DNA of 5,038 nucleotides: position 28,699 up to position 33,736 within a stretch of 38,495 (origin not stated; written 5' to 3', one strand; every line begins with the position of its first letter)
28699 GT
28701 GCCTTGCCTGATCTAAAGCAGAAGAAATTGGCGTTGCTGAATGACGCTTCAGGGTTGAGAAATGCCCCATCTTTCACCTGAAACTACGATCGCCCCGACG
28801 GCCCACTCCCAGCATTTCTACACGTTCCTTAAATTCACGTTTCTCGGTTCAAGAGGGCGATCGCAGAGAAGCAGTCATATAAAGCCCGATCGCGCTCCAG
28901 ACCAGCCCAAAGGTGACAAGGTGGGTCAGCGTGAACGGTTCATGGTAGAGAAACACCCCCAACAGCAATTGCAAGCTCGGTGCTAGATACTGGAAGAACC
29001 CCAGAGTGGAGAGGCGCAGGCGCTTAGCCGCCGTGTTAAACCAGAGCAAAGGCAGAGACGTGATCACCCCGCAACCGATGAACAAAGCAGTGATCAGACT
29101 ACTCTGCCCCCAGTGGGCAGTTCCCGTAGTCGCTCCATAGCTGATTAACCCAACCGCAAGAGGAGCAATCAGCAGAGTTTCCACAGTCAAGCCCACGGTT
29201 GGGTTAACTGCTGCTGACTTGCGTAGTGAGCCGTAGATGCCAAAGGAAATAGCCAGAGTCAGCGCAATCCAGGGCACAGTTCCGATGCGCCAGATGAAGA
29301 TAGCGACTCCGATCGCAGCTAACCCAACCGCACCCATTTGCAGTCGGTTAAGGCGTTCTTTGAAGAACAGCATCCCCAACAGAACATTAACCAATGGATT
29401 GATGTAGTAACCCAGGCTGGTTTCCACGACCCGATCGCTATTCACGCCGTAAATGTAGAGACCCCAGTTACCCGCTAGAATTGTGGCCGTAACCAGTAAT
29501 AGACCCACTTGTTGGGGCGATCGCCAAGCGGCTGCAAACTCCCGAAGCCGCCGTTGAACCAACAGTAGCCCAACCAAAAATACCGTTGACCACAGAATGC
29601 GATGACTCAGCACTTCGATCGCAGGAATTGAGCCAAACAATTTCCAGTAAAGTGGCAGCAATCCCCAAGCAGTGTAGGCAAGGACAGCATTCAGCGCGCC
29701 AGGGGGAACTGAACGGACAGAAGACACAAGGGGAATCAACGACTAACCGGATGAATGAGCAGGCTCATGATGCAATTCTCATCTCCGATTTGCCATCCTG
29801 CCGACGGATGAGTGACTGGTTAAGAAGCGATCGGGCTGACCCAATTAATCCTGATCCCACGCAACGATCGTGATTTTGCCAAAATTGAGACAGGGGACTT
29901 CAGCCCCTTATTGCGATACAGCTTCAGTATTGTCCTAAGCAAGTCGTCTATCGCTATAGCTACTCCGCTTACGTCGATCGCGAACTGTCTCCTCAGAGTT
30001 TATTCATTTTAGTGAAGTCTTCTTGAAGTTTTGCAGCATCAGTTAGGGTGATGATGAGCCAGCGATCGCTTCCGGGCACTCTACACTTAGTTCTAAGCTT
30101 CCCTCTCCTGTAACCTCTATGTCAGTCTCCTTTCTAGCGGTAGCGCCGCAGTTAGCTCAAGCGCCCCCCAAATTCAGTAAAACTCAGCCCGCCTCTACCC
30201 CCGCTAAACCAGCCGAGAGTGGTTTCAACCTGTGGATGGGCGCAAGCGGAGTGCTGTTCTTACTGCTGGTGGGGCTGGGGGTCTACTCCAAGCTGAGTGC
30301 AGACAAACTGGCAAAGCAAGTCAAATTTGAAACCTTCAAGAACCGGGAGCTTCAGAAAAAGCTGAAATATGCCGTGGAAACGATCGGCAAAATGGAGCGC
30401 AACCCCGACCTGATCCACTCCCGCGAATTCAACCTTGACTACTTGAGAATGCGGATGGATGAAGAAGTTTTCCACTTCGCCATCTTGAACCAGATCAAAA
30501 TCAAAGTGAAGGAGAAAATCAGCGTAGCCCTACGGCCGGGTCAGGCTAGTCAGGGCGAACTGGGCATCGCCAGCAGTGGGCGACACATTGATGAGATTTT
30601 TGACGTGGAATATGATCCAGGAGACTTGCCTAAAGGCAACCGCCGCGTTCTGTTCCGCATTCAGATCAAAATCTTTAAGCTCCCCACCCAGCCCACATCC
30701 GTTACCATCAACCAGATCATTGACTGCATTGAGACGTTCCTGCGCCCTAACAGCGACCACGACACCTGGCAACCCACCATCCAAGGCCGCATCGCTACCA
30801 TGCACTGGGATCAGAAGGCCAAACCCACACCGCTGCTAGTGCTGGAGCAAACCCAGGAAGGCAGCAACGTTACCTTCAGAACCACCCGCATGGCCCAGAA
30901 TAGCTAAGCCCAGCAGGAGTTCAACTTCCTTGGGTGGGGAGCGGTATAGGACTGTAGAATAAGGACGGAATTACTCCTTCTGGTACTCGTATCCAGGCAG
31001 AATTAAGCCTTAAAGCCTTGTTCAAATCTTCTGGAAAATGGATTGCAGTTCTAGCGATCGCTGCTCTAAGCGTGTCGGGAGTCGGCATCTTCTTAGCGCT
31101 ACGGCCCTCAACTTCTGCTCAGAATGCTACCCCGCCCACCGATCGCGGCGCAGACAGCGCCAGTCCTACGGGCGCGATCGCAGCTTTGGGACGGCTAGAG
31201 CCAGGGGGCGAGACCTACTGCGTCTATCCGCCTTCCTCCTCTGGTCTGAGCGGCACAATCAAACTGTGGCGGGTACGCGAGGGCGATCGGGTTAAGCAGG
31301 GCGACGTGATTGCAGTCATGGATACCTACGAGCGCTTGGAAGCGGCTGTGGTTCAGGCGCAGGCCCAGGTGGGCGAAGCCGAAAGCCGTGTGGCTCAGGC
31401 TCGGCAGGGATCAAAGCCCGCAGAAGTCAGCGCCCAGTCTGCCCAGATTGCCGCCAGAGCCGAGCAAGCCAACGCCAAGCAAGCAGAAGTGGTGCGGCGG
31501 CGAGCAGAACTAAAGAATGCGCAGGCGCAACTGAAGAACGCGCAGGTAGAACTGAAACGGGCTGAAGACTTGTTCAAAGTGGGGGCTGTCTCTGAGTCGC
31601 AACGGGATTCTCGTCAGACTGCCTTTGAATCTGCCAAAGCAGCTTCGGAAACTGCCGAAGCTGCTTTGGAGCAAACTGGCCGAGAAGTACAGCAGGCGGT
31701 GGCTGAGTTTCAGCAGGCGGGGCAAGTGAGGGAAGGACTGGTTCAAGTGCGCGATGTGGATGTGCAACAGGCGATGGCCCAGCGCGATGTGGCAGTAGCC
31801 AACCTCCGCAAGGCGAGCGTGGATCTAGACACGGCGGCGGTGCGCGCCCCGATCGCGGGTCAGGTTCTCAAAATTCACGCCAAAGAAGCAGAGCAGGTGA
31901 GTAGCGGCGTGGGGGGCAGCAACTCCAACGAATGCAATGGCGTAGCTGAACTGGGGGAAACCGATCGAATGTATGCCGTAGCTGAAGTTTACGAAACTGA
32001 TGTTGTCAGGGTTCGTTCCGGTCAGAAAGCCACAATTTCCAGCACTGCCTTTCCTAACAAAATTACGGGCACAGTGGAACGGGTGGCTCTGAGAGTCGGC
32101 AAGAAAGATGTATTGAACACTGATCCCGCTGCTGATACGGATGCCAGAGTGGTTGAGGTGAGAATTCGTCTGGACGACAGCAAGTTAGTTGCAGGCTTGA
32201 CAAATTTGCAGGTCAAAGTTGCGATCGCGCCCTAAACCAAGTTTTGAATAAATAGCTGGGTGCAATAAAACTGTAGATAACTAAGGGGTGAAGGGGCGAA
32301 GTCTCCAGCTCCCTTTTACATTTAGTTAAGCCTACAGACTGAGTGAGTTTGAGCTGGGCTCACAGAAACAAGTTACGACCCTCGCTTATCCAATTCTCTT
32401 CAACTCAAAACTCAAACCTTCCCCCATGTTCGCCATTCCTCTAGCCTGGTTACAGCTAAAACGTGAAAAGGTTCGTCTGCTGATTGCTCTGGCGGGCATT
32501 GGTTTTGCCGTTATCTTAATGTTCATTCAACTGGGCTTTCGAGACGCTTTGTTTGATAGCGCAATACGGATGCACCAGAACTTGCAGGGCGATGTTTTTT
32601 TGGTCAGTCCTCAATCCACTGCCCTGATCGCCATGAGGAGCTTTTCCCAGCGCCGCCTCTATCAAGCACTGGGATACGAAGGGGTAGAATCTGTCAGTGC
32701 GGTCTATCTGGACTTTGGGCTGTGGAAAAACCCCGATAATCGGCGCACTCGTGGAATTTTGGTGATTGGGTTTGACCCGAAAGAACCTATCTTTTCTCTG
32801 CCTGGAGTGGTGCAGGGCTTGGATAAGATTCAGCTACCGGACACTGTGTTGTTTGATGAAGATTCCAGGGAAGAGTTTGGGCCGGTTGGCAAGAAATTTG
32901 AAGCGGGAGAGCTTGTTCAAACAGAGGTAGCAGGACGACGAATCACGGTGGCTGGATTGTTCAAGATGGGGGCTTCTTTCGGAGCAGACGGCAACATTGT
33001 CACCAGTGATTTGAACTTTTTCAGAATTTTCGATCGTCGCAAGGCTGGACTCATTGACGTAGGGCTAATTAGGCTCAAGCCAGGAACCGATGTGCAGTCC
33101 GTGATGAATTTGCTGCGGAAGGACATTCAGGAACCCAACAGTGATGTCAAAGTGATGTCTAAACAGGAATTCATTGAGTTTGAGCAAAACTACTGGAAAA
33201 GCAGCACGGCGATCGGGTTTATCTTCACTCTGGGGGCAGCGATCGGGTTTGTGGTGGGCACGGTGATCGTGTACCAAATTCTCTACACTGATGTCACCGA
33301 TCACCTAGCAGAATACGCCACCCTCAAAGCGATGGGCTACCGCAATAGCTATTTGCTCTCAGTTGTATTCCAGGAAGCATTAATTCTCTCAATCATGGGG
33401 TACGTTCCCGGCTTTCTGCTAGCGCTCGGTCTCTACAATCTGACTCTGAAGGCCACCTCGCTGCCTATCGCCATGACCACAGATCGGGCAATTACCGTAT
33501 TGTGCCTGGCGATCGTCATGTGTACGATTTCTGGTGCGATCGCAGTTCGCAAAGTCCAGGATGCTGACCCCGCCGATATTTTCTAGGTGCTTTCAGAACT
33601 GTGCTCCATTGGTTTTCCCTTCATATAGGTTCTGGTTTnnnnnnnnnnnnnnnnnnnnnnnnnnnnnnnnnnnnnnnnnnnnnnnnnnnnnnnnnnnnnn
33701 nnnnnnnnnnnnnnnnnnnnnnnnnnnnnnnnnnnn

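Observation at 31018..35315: DevBCA-type tripartite exporter operon split by a fourth membrane-protein gene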

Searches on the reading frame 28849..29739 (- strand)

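Call 3: search_protein_families(library=pfam, proteins=[window:28849-29739:-], max_evalue=0.01)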
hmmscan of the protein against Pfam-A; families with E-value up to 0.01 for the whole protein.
window:28849-29739:- (296 aa): 1 family
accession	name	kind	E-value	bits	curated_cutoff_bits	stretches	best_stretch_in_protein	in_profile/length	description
PF00892.27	EamA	-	1.9e-19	70.7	28.2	2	13-149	2-134/135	EamA-like transporter family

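Call 4: search_protein_families(library=ncbifam, proteins=[window:28849-29739:-], max_evalue=0.01)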
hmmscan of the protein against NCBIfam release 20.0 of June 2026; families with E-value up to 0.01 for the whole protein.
window:28849-29739:- (296 aa): 4 families
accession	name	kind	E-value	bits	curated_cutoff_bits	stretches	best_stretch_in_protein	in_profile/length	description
NF011959.0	PRK15430.1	equivalog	1.4e-73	247.7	540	1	14-290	9-286/296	EamA family transporter RarD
TIGR00688.1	rarD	equivalog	3e-68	230.1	130.15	1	14-265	3-256/256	EamA family transporter RarD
TIGR00950.1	2A78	equivalog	8.2e-09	35.2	230.2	1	64-283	38-262/264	carboxylate/amino acid/amine transporter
NF008432.0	PRK11272.1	equivalog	2.9e-05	23.5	270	1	7-147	146-284/294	drug/metabolite exporter YedA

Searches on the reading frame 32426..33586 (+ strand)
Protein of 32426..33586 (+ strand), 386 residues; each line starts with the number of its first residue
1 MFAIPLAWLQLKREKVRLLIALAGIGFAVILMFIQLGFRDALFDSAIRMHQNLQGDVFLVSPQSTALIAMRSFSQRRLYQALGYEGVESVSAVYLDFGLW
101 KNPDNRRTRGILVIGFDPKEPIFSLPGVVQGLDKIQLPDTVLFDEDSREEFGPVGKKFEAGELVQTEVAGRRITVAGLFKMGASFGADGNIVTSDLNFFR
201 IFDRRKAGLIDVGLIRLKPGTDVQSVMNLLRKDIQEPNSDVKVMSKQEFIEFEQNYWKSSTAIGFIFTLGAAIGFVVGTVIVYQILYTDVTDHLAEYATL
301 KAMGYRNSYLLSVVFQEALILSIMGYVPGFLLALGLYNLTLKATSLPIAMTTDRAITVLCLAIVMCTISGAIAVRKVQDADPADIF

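Call 3: search_protein_families(library=pfam, proteins=[window:32426-33586:+], max_evalue=0.01)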
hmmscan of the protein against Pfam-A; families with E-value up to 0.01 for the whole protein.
window:32426-33586:+ (386 aa): 1 family
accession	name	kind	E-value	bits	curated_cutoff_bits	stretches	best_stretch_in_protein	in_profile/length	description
PF02687.27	FtsX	-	2.7e-14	53.7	25.5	1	271-377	4-115/120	FtsX-like permease C-terminal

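Call 4: search_protein_families(library=ncbifam, proteins=[window:32426-33586:+], max_evalue=0.01)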
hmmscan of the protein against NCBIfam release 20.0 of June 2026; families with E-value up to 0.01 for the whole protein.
window:32426-33586:+ (386 aa): 3 families
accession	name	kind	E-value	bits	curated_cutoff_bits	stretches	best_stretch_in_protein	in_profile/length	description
TIGR01185.1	devC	equivalog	4.7e-176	585.4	290.35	1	4-386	1-380/380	ABC transporter permease DevC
TIGR03434.1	ADOP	subfamily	5.2e-07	28.1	622.3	1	153-383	578-797/803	ADOP family duplicated permease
NF007826.0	PRK10535.1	equivalog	7.5e-06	24.5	966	1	258-384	516-643/648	macrolide ABC transporter ATP-binding protein/permease MacB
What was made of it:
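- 32426..33586 (+): devC, the MacB/FtsX-type permease, 386 aa. TIGR01185 devC 585 bits (cutoff 290); Pfam FtsX (calls 3, 4).
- Checked: devC 32426-33586: TIGR01185, 585 bits against 290 (call 4).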

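Call 14: find_related_loci(query=window:32426-33586:+, collection=metagenome_contigs, flank=6000)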
Query window:32426-33586:+ (386 aa) in metagenome_contigs; peptide patterns used: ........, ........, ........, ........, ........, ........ (x = any residue, [..] = any of these).
600 stretches matched a pattern (row limit reached: there are more); 552 encode a relative of the query (tblastn E <= 1e-3); the best 80 are kept; 80 distinct loci.
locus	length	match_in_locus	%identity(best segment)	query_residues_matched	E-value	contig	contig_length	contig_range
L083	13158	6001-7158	78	1-386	0e+0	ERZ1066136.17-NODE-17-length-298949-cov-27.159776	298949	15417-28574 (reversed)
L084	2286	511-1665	74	1-386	0e+0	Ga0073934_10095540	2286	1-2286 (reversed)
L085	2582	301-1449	75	1-386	0e+0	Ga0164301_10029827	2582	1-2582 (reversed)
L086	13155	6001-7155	72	1-386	0e+0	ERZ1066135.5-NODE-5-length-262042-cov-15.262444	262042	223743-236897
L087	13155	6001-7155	72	1-386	0e+0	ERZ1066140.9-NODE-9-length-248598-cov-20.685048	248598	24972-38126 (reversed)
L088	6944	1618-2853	70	1-386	0e+0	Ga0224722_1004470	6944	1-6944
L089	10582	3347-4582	64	1-386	8e-178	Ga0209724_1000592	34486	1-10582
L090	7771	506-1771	64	1-386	7e-178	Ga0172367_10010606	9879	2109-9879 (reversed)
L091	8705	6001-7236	64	1-386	1e-176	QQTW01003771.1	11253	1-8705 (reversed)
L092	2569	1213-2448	65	1-386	0e+0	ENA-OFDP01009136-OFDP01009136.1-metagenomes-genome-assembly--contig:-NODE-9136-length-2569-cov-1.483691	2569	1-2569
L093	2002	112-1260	65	1-386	0e+0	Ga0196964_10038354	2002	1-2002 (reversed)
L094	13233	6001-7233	64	1-386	5e-174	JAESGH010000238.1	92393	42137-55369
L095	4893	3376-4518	66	4-386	2e-174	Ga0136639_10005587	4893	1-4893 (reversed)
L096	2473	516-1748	64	1-386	0e+0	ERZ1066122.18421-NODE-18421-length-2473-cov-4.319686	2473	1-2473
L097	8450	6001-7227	63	1-386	5e-169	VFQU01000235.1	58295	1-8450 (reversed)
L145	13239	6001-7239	54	4-386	5e-142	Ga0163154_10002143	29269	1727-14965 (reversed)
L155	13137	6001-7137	54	5-386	2e-139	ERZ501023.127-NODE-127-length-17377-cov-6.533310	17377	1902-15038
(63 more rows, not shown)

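Call 74: search_protein_families(library=pfam, proteins=[L145:7300-7707:+, L145:7747-8202:+, L155:7150-7827:+, L083:7591-8664:-], max_evalue=0.001)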
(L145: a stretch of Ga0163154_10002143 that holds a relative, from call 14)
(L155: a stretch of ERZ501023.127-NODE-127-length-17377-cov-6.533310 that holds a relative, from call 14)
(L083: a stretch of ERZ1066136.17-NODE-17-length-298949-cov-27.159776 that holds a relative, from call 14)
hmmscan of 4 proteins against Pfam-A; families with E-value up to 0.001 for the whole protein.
L145:7300-7707:+ (135 aa): 1 family
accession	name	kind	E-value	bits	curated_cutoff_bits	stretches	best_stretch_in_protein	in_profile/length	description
PF01124.23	MAPEG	-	3e-26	92.5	23.4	1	11-125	2-128/129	MAPEG family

L145:7747-8202:+ (151 aa): 2 families
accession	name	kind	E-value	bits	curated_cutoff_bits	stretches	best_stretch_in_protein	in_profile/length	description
PF13279.12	4HBT_2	-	3.3e-18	66.7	25.5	1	15-133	6-122/122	Thioesterase-like superfamily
PF03061.28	4HBT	-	2.2e-08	34.7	20.6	1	18-101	1-77/79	Thioesterase superfamily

L155:7150-7827:+ (225 aa): 1 family
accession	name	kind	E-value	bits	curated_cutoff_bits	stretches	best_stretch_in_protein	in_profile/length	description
PF11139.14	SfLAP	-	1.2e-26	93.9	35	1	12-215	1-210/213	Sap, sulfolipid-1-addressing protein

L083:7591-8664:- (357 aa): 1 family
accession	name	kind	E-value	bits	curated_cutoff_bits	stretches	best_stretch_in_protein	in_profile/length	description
PF01553.26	Acyltransferase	-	2.4e-09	37.6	23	1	115-247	3-131/132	Acyltransferase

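Call 78: find_encoding_contigs(protein=window:32426-33586:+, flank=3000, max_places=4)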
Protein window:32426-33586:+ (386 aa): 2 contigs read that carry it; 1 place shown.
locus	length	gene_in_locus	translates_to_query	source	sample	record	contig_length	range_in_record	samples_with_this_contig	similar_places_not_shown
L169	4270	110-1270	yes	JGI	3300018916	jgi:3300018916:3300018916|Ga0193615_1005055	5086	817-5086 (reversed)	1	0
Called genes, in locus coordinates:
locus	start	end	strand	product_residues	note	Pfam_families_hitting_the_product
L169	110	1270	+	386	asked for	PF02687:FtsX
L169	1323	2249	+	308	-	PF14494:DUF4436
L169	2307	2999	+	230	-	PF02463:SMC_N (weak), PF00005:ABC_tran, PF13304:AAA_21 (faint)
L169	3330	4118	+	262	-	PF00318:Ribosomal_S2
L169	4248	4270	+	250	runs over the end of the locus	PF25025:EF-Ts_N, PF00889:EF_TS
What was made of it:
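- Tried and rejected: The same organism occurs in JGI metagenome 3300018916 (call 78).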
